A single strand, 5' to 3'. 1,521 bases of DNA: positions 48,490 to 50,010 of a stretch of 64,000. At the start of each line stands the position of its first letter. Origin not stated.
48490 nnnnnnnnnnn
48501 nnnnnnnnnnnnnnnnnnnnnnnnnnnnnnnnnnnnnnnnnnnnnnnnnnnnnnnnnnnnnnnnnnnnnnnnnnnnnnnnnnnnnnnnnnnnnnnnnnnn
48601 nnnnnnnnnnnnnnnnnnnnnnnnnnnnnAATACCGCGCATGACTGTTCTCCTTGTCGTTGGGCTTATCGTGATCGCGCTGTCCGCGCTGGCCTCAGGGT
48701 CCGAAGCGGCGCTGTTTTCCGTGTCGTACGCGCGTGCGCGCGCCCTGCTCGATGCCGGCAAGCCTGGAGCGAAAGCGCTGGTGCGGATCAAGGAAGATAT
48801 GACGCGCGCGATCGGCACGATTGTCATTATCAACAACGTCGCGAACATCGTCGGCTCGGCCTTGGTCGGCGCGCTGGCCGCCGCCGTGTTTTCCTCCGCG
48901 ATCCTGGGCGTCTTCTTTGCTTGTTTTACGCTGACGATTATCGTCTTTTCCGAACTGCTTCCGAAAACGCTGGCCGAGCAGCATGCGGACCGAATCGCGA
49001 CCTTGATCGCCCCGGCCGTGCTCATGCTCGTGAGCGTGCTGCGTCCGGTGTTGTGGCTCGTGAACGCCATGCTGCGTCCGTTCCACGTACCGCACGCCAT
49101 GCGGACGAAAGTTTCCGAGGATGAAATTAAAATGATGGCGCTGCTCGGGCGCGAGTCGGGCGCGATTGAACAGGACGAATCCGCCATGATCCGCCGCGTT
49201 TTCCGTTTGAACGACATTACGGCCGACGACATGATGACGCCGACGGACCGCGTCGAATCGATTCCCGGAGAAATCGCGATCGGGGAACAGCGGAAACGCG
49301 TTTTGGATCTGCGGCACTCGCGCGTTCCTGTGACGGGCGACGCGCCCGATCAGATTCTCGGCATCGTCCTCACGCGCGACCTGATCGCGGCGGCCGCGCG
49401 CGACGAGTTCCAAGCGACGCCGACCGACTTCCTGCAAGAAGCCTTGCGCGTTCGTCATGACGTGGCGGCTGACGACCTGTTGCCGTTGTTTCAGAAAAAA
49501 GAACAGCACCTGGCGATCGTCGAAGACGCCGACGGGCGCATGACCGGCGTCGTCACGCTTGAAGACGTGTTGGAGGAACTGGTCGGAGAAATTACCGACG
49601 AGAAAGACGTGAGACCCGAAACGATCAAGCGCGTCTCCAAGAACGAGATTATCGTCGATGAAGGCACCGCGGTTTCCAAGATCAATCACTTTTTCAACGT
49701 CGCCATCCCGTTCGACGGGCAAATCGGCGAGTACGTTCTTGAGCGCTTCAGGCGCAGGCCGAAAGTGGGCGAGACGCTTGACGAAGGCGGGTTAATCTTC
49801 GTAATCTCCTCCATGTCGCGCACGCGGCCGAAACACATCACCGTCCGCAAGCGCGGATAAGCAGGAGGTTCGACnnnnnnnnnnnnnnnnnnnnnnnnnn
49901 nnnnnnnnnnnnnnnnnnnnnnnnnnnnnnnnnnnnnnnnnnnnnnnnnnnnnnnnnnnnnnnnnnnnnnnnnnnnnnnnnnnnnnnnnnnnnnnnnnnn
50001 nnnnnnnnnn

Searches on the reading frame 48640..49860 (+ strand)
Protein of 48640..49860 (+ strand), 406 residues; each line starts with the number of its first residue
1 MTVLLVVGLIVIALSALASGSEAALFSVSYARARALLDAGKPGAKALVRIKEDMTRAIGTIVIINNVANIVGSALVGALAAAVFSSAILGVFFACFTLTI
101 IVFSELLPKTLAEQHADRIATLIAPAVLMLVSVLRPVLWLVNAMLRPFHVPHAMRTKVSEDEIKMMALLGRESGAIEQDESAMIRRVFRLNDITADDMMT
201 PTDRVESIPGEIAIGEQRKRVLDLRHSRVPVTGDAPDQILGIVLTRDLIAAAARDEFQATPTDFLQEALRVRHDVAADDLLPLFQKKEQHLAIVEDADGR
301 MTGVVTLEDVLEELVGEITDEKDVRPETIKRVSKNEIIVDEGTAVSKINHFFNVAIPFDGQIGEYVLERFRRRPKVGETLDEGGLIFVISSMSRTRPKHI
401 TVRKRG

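Call 19: search_protein_families(library=pfam, proteins=[window:48640-49860:+], max_evalue=0.001)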
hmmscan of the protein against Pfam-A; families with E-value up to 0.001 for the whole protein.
window:48640-49860:+ (406 aa): 3 families
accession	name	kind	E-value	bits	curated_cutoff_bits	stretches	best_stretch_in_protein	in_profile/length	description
PF01595.25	CNNM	-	6.1e-39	134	28.4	1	9-180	4-181/181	Cyclin M transmembrane N-terminal domain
PF00571.33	CBS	-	1.1e-10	42.1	24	1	272-315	13-56/57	CBS domain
PF03471.22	CorC_HlyC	-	6.8e-08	32.9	27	1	331-404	2-79/81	Transporter associated domain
